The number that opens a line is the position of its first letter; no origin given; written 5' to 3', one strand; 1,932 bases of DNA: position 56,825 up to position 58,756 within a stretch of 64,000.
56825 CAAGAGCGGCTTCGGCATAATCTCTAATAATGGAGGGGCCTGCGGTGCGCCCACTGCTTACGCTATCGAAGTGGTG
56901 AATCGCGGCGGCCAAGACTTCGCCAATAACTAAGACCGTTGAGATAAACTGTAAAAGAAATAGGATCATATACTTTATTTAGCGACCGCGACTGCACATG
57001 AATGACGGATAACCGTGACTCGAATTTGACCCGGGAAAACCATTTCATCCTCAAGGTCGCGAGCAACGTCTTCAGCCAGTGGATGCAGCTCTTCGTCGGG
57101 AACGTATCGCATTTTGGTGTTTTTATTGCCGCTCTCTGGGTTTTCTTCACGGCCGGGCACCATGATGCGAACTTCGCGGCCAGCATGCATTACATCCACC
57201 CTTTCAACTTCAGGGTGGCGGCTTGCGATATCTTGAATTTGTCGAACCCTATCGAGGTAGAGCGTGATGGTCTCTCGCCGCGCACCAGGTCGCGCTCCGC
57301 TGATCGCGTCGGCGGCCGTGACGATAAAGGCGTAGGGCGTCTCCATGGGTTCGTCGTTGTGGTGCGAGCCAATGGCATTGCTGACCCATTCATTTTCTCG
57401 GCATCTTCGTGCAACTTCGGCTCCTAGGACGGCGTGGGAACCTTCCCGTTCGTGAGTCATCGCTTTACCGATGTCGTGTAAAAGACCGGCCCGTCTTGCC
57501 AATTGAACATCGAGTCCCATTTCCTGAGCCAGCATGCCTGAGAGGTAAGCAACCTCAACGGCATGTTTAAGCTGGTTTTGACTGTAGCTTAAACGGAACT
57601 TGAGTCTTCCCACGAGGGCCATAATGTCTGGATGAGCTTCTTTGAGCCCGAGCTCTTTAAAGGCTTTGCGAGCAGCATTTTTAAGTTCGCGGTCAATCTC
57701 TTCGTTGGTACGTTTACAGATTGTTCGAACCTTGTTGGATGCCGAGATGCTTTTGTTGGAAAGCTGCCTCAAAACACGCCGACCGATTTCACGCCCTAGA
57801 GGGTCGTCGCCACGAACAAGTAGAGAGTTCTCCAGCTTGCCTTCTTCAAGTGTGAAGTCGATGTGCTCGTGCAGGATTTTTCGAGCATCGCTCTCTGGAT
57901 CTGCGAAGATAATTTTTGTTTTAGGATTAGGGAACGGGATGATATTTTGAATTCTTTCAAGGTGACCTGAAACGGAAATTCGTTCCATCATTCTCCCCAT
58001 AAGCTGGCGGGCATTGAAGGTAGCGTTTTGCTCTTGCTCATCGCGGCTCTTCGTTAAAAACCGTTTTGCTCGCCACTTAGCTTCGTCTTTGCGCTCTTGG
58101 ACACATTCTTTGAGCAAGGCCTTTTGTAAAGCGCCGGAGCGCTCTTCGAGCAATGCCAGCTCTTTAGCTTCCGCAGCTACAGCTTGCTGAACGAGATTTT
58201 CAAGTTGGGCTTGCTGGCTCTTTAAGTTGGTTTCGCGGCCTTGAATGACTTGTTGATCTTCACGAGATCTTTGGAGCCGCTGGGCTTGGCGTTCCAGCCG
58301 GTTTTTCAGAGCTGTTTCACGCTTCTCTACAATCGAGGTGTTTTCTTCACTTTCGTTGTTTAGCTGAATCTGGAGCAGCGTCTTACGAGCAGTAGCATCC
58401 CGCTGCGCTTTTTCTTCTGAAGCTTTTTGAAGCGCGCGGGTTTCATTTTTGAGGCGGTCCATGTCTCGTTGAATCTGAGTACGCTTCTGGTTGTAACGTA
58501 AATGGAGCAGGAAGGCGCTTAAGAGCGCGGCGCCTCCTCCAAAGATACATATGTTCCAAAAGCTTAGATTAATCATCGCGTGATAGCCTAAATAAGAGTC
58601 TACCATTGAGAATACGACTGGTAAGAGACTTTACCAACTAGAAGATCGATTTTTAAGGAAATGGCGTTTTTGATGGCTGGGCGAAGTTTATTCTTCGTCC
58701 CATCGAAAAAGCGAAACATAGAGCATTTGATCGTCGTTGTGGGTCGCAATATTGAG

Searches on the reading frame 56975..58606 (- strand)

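Call 51: search_protein_families(library=pfam, proteins=[window:56975-58606:-], max_evalue=0.00001)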
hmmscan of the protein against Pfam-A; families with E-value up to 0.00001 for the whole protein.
window:56975-58606:- (543 aa): 1 family
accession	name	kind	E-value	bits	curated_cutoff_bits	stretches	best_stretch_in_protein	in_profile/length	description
PF01966.28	HD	-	2.1e-20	73.6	22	1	347-436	3-114/116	HD domain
